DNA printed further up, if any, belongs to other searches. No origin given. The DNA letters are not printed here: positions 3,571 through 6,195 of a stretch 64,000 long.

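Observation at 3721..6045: MS-ring protein FliF and rotor protein FliG are encoded as one polypeptide, and the FliG N-terminal domain is missing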

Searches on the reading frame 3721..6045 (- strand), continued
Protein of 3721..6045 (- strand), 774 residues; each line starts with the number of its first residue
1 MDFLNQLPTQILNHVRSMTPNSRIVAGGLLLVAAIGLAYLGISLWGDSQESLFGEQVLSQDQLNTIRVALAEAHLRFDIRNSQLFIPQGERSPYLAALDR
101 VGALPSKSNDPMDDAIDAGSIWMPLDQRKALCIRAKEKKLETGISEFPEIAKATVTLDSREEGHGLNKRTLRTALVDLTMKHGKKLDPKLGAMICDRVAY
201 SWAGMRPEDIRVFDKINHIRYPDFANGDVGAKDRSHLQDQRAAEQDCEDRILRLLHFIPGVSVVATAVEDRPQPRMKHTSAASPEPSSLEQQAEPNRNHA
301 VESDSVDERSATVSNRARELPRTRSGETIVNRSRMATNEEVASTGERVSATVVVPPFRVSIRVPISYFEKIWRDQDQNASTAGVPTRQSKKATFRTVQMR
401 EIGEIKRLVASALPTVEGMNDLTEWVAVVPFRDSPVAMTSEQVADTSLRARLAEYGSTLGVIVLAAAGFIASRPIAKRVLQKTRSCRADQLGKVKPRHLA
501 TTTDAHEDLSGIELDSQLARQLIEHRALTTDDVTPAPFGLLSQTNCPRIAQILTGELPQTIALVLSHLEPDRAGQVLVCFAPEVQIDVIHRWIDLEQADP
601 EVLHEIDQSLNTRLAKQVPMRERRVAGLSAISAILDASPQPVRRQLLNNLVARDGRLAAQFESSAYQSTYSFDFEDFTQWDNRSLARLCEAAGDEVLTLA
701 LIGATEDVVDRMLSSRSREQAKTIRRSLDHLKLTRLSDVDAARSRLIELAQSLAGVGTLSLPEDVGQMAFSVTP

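Call 28: list_cluster_members(proteins=[P0022, P0023, P0024, P0025, P0026, P0027, P0028, P0031, P0033, P0038])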
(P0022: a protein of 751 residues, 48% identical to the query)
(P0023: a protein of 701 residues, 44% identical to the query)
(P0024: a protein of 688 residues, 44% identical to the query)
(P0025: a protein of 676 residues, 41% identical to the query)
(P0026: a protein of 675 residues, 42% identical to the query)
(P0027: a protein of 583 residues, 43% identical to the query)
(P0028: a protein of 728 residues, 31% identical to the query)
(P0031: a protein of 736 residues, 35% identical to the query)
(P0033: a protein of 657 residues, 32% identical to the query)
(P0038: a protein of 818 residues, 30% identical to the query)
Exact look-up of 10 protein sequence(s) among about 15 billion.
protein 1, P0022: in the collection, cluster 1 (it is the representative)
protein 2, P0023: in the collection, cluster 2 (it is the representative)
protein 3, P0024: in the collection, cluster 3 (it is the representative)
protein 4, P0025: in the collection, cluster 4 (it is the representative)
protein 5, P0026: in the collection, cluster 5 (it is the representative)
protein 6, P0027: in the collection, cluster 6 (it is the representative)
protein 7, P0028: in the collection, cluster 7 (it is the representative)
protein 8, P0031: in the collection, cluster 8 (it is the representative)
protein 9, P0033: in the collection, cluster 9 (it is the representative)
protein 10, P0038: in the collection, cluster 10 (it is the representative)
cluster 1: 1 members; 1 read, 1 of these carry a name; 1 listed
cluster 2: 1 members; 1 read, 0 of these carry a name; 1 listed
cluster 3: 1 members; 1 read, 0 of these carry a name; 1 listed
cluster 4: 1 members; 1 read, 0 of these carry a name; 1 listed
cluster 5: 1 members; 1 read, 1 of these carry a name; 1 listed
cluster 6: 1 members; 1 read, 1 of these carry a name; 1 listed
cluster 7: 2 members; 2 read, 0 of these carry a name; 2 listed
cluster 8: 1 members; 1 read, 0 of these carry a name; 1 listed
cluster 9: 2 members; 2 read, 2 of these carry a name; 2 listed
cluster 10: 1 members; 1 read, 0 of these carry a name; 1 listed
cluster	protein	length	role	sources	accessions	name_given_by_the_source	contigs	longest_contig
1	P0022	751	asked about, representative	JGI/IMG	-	flagellar motor switch protein FliG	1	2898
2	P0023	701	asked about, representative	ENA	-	-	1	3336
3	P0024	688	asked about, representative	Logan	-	-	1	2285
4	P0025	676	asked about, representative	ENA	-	-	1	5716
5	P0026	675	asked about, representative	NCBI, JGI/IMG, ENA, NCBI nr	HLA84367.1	MAG TPA: FliG C-terminal domain-containing protein [Thermoguttaceae bacterium] | FliG C-terminal domain-containing protein [Thermoguttaceae bacterium]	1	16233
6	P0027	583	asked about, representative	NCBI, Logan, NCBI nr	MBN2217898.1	MAG: hypothetical protein JW719_11040 [Pirellulales bacterium] | hypothetical protein [Pirellulales bacterium]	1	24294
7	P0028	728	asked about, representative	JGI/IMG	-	-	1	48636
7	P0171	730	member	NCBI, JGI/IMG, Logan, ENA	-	-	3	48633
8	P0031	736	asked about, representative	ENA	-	-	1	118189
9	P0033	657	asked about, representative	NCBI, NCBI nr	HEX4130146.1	MAG TPA: FliG C-terminal domain-containing protein [Pirellulales bacterium] | FliG C-terminal domain-containing protein [Pirellulales bacterium]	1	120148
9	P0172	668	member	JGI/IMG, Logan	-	flagellar motor switch protein FliG/type III secretory pathway lipoprotein EscJ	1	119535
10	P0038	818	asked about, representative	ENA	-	-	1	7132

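Call 29: search_protein_families(library=pfam, alignment_id=A1, max_evalue=0.01)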
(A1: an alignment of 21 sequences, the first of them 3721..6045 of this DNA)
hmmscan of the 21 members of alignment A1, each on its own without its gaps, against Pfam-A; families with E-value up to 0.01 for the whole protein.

A. member 1, window:3721-6045:- (774 aa): 3 families
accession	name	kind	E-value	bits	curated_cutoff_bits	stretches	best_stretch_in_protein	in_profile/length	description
PF14841.11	FliG_M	-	7.1e-20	71.4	25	1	548-617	3-72/76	FliG middle domain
PF01706.21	FliG_C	-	4.3e-15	56.3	23.3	1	671-761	18-108/108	FliG C-terminal domain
PF01514.23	YscJ_FliF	-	5.1e-12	46.5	24.4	1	57-215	12-172/179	Secretory protein of YscJ/FliF family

B. families by the number of members that match (of 21 scanned): 9 families
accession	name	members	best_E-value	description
PF01706.21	FliG_C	21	2.8e-27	FliG C-terminal domain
PF14841.11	FliG_M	21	5.7e-26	FliG middle domain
PF01514.23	YscJ_FliF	21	2.4e-25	Secretory protein of YscJ/FliF family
PF03448.22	MgtE_N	14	2.9e-09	MgtE intracellular N domain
PF14842.11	FliG_N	13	4e-13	FliG N-terminal domain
PF02518.31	HATPase_c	1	3.9e-09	Histidine kinase-, DNA gyrase B-, and HSP90-like ATPase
PF17728.7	BsuBI_PstI_RE_N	1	0.0052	BsuBI/PstI restriction endonuclease HTH domain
PF04612.17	T2SSM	1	0.0075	Type II secretion system (T2SS), protein M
PF06200.19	tify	1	0.0084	tify domain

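Call 30: search_protein_families(library=pfam, proteins=[P0002, P0023, P0026, P0028, P0033, P0038, P0067, P0100, P0030, P0042], max_evalue=0.01)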
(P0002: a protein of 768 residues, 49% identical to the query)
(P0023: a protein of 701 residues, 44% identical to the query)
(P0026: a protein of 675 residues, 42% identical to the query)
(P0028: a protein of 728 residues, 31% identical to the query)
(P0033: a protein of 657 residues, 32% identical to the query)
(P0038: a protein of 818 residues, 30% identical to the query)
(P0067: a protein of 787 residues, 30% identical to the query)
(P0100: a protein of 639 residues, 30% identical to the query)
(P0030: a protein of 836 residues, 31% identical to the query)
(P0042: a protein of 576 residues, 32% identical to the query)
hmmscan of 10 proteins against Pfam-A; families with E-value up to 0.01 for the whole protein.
P0002 (768 aa): 3 families
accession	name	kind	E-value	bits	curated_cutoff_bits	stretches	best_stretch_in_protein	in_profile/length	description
PF14841.11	FliG_M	-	2.5e-22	79.3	25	1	541-611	2-72/76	FliG middle domain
PF01514.23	YscJ_FliF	-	6.2e-16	59.2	24.4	1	56-214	11-172/179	Secretory protein of YscJ/FliF family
PF01706.21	FliG_C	-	4.7e-13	49.8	23.3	1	667-753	20-106/108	FliG C-terminal domain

P0023 (701 aa): 5 families
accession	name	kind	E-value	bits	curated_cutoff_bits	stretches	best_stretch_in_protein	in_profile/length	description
PF14841.11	FliG_M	-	1.6e-21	76.7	25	1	486-556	2-72/76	FliG middle domain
PF01706.21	FliG_C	-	1.5e-16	61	23.3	1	608-694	16-102/108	FliG C-terminal domain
PF01514.23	YscJ_FliF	-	2.4e-06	28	24.4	1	89-176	88-175/179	Secretory protein of YscJ/FliF family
PF03448.22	MgtE_N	-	0.0013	19.6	25.9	0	485-559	3-75/102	MgtE intracellular N domain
PF17728.7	BsuBI_PstI_RE_N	-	0.0052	17.1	27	0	74-139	35-91/140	BsuBI/PstI restriction endonuclease HTH domain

P0026 (675 aa): 3 families
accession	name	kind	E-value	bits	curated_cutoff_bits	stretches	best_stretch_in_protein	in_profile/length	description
PF14841.11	FliG_M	-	8.2e-21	74.5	25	1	447-518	1-72/76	FliG middle domain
PF01706.21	FliG_C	-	6.5e-14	52.6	23.3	1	574-662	20-108/108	FliG C-terminal domain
PF01514.23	YscJ_FliF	-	3.4e-06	27.5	24.4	1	87-176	82-171/179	Secretory protein of YscJ/FliF family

P0028 (728 aa): 5 families
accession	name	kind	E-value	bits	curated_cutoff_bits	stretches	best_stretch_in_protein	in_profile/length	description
PF01706.21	FliG_C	-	7.5e-25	87.7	23.3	1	610-716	2-108/108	FliG C-terminal domain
PF14841.11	FliG_M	-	8.6e-22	77.6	25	1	509-578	3-72/76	FliG middle domain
PF01514.23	YscJ_FliF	-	1.6e-17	64.4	24.4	1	64-219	19-176/179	Secretory protein of YscJ/FliF family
PF03448.22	MgtE_N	-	2e-05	25.5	25.9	0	502-558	34-90/102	MgtE intracellular N domain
PF14842.11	FliG_N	-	0.0012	19.8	25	1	519-578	5-64/104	FliG N-terminal domain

P0033 (657 aa): 5 families
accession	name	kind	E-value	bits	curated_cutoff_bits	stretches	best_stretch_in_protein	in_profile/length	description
PF14841.11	FliG_M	-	4.2e-23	81.8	25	1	439-510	2-73/76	FliG middle domain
PF01514.23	YscJ_FliF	-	4.7e-22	79.1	24.4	1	45-206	11-174/179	Secretory protein of YscJ/FliF family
PF01706.21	FliG_C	-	1e-15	58.4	23.3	1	543-647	4-108/108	FliG C-terminal domain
PF03448.22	MgtE_N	-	2.9e-09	37.8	25.9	1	449-549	2-92/102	MgtE intracellular N domain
PF14842.11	FliG_N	-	3.5e-05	24.8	25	0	450-506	5-61/104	FliG N-terminal domain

P0038 (818 aa): 3 families
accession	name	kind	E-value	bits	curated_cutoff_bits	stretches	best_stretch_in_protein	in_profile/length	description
PF01514.23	YscJ_FliF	-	2.8e-20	73.4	24.4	1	62-218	17-175/179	Secretory protein of YscJ/FliF family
PF14841.11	FliG_M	-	1.7e-18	67.1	25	1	579-649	3-73/76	FliG middle domain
PF01706.21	FliG_C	-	7.1e-15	55.6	23.3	1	722-799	20-97/108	FliG C-terminal domain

P0067 (787 aa): 5 families
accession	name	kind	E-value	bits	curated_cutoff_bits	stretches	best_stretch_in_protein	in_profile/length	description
PF01706.21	FliG_C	-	5.3e-23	81.8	23.3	1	687-777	18-108/108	FliG C-terminal domain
PF14841.11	FliG_M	-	3.6e-21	75.6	25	1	533-602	3-72/76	FliG middle domain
PF01514.23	YscJ_FliF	-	8.2e-15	55.6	24.4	1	55-212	9-169/179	Secretory protein of YscJ/FliF family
PF03448.22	MgtE_N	-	5.2e-07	30.6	25.9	1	531-579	3-51/102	MgtE intracellular N domain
PF14842.11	FliG_N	-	0.0024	18.9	25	0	543-608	5-70/104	FliG N-terminal domain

P0100 (639 aa): 5 families
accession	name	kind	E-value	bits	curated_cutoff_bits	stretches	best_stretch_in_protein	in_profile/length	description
PF01706.21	FliG_C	-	2.8e-27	95.5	23.3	1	525-622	3-100/108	FliG C-terminal domain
PF01514.23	YscJ_FliF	-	1.3e-20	74.5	24.4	1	61-222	12-175/179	Secretory protein of YscJ/FliF family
PF14841.11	FliG_M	-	5.1e-20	71.9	25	1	423-494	3-74/76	FliG middle domain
PF14842.11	FliG_N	-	1.9e-08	35.3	25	1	433-492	5-64/104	FliG N-terminal domain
PF03448.22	MgtE_N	-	6.7e-06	27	25.9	0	415-470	21-70/102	MgtE intracellular N domain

P0030 (836 aa): 5 families
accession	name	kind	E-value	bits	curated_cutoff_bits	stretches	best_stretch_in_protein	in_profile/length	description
PF14841.11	FliG_M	-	5.7e-26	91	25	1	616-686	3-73/76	FliG middle domain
PF01514.23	YscJ_FliF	-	1.3e-18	67.9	24.4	1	77-221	31-178/179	Secretory protein of YscJ/FliF family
PF01706.21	FliG_C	-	2.9e-16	60.1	23.3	1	717-824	2-106/108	FliG C-terminal domain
PF14842.11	FliG_N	-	4e-13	50.3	25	2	512-567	3-58/104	FliG N-terminal domain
PF03448.22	MgtE_N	-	0.0014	19.5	25.9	0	516-549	65-98/102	MgtE intracellular N domain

P0042 (576 aa): 3 families
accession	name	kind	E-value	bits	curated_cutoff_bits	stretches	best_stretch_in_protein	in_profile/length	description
PF14841.11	FliG_M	-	4.1e-20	72.2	25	1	359-429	2-72/76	FliG middle domain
PF01514.23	YscJ_FliF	-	7e-18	65.6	24.4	1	75-214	30-174/179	Secretory protein of YscJ/FliF family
PF01706.21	FliG_C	-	4e-15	56.4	23.3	1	461-558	2-99/108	FliG C-terminal domain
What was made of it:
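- On FliG (rotor/switch protein): 'FliG_N' hits in relatives overlap FliG_M, so they are ARM-repeat cross-hits (call 30).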

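Call 31: list_cluster_members(proteins=[P0042, P0067, P0100, P0123, P0141, P0143, P0153, P0166, P0030, P0029])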
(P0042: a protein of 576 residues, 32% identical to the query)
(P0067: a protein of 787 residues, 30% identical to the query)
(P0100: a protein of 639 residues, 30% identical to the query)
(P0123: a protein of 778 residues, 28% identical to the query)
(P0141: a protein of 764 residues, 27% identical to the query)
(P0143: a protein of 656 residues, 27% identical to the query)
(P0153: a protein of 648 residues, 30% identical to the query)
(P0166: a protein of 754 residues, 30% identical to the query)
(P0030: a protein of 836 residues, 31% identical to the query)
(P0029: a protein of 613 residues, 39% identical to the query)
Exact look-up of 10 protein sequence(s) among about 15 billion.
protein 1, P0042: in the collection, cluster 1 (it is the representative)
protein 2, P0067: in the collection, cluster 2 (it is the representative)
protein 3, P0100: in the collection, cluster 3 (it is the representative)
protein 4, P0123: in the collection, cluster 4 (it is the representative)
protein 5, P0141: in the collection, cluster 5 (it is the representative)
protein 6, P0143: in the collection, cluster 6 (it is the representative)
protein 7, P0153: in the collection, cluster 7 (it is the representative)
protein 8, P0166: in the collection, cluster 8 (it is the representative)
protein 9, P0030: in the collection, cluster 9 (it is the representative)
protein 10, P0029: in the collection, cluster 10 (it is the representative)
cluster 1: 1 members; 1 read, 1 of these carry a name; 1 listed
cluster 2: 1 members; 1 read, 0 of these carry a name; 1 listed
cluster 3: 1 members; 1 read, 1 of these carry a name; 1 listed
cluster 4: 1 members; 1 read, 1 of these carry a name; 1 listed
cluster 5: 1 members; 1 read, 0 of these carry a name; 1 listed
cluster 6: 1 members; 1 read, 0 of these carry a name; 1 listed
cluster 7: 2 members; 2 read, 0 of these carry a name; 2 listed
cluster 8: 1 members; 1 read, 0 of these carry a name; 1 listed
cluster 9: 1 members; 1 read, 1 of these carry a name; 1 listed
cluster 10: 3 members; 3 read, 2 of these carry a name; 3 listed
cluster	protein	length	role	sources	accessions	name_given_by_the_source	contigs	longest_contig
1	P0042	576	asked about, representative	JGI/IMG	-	flagellar motor switch protein FliG/type III secretory pathway lipoprotein EscJ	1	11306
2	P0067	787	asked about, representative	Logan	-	-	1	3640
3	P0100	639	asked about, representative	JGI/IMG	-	type III secretory pathway lipoprotein EscJ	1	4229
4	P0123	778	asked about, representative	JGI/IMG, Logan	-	flagellar motor switch protein FliG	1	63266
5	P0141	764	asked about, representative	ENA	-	-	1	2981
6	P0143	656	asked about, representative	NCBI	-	-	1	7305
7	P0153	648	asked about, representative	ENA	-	-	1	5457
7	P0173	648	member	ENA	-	-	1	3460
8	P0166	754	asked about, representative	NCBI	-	-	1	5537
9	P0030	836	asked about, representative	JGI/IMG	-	flagellar M-ring protein FliF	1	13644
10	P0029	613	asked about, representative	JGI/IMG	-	-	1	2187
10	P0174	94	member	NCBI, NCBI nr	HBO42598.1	MAG TPA: hypothetical protein DD670_01415, partial [Planctomycetaceae bacterium] | hypothetical protein [Planctomycetaceae bacterium]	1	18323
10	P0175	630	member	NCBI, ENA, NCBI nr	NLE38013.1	MAG: hypothetical protein GX621_08315 [Pirellulaceae bacterium] | hypothetical protein [Pirellulaceae bacterium]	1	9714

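Call 48: find_encoding_contigs(protein=P0033, flank=10000, max_places=2)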
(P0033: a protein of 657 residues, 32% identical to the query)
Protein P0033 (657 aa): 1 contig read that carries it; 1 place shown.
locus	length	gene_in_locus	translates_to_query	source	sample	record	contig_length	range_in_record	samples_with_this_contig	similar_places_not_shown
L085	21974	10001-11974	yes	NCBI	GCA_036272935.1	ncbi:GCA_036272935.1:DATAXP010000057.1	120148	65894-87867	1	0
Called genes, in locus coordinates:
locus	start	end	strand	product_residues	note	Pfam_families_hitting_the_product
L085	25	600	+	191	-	PF04542:Sigma70_r2, PF08281:Sigma70_r4_2 (weak)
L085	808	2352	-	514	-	PF03130:HEAT_PBS (faint), PF13646:HEAT_2, PF02985:HEAT (faint), PF12755:Vac14_Fab1_bd (faint), PF20168:PDS5 (faint), PF13646:HEAT_2, PF13513:HEAT_EZ (weak), PF13646:HEAT_2, +6 more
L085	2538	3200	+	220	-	-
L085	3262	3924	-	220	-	PF20397:DUF6690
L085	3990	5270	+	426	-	PF18096:Thump_like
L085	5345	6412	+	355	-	PF01244:Peptidase_M19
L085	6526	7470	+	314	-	PF00056:Ldh_1_N, PF02866:Ldh_1_C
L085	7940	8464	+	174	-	PF01510:Amidase_2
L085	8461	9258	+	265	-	PF00756:Esterase, PF10503:Esterase_PHB (weak), PF02230:Abhydrolase_2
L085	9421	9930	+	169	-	PF02518:HATPase_c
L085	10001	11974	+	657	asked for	PF01514:YscJ_FliF, PF03448:MgtE_N (weak), PF14841:FliG_M, PF01706:FliG_C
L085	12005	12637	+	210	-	PF02108:FliH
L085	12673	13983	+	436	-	PF00006:ATP-synt_ab, PF18269:T3SS_ATPase_C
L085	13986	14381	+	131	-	PF02050:FliJ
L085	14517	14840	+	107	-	PF01052:FliMN_C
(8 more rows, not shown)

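Call 49: find_encoding_contigs(protein=P0028, flank=10000, max_places=2)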
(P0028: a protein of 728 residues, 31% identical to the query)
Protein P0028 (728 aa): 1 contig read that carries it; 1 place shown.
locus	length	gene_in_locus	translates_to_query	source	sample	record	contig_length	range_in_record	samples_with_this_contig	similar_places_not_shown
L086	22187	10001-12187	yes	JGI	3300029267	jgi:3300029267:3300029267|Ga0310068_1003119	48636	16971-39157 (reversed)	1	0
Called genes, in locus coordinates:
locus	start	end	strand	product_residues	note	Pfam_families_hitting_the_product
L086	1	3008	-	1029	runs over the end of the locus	PF08241:Methyltransf_11 (weak), PF13649:Methyltransf_25, PF13360:PQQ_2, PF01011:PQQ (faint), PF13360:PQQ_2, PF13570:Beta-prop_ACSF4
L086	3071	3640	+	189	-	-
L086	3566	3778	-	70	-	-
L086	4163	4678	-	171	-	-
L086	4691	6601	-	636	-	PF13589:HATPase_c_3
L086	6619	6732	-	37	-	-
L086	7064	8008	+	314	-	PF00056:Ldh_1_N, PF02866:Ldh_1_C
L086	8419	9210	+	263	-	PF00756:Esterase (weak), PF02230:Abhydrolase_2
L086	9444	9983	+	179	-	PF02518:HATPase_c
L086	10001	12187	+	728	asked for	PF01514:YscJ_FliF, PF14841:FliG_M, PF01706:FliG_C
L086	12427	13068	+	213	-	PF02108:FliH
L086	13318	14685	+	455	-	PF00006:ATP-synt_ab, PF18269:T3SS_ATPase_C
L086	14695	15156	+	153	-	PF02050:FliJ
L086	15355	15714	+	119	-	PF01052:FliMN_C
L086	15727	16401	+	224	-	PF04347:FliO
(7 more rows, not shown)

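Call 50: find_encoding_contigs(protein=P0123, flank=10000, max_places=2)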
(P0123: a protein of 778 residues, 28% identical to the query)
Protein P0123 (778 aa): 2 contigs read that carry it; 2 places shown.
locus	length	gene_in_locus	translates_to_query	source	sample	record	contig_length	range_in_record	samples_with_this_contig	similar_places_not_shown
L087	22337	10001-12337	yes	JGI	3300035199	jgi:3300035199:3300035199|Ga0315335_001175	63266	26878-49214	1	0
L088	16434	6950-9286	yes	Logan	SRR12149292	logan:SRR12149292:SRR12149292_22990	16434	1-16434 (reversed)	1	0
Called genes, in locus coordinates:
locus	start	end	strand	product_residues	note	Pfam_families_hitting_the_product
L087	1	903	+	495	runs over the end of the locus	PF00884:Sulfatase, PF16347:SGSH_C (faint)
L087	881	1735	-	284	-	-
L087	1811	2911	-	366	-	PF21694:DNA_pol3_delta_C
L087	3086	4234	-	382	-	-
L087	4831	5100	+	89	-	PF09851:SHOCT (weak)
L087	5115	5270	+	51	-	-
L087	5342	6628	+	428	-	PF06689:zf-C4_ClpX, PF05496:RuvB_N (weak), PF01078:Mg_chelatase (faint), PF07724:AAA_2, PF13401:AAA_22 (faint), PF14532:Sigma54_activ_2 (faint), PF00004:AAA, PF10431:ClpB_D2-small, +1 more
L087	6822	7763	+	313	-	PF00056:Ldh_1_N, PF02866:Ldh_1_C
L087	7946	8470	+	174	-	PF01510:Amidase_2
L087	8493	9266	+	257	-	PF02230:Abhydrolase_2 (weak)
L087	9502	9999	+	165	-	PF02518:HATPase_c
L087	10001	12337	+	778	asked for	PF01514:YscJ_FliF, PF14841:FliG_M, PF01706:FliG_C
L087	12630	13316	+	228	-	PF04347:FliO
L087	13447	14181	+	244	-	PF00813:FliP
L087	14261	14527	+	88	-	PF01313:Bac_export_3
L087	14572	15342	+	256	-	PF01311:Bac_export_1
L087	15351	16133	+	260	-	PF01312:Bac_export_2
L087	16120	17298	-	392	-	PF00685:Sulfotransfer_1, PF13469:Sulfotransfer_3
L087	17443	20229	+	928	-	PF02739:5_3_exonuc_N, PF01367:5_3_exonuc, PF01612:DNA_pol_A_exo1, PF22619:DNA_polI_exo1, PF00476:DNA_pol_A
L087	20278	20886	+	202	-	PF01121:CoaE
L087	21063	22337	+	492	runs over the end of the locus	PF07498:Rho_N, PF07497:Rho_RNA_bind, PF00006:ATP-synt_ab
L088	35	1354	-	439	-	-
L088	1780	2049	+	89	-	PF09851:SHOCT (weak)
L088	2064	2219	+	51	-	-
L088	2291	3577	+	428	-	PF06689:zf-C4_ClpX, PF05496:RuvB_N (weak), PF01078:Mg_chelatase (faint), PF07724:AAA_2, PF13401:AAA_22 (faint), PF14532:Sigma54_activ_2 (faint), PF00004:AAA, PF10431:ClpB_D2-small, +1 more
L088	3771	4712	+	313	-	PF00056:Ldh_1_N, PF02866:Ldh_1_C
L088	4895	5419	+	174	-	PF01510:Amidase_2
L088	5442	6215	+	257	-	PF02230:Abhydrolase_2 (weak)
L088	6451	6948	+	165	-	PF02518:HATPase_c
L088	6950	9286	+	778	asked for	PF01514:YscJ_FliF, PF14841:FliG_M, PF01706:FliG_C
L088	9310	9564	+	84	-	PF01052:FliMN_C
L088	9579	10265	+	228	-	PF04347:FliO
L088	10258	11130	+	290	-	PF00813:FliP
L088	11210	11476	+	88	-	PF01313:Bac_export_3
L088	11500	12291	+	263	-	PF01311:Bac_export_1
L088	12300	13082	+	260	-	PF01312:Bac_export_2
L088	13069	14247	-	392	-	PF00685:Sulfotransfer_1, PF13469:Sulfotransfer_3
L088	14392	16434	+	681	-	?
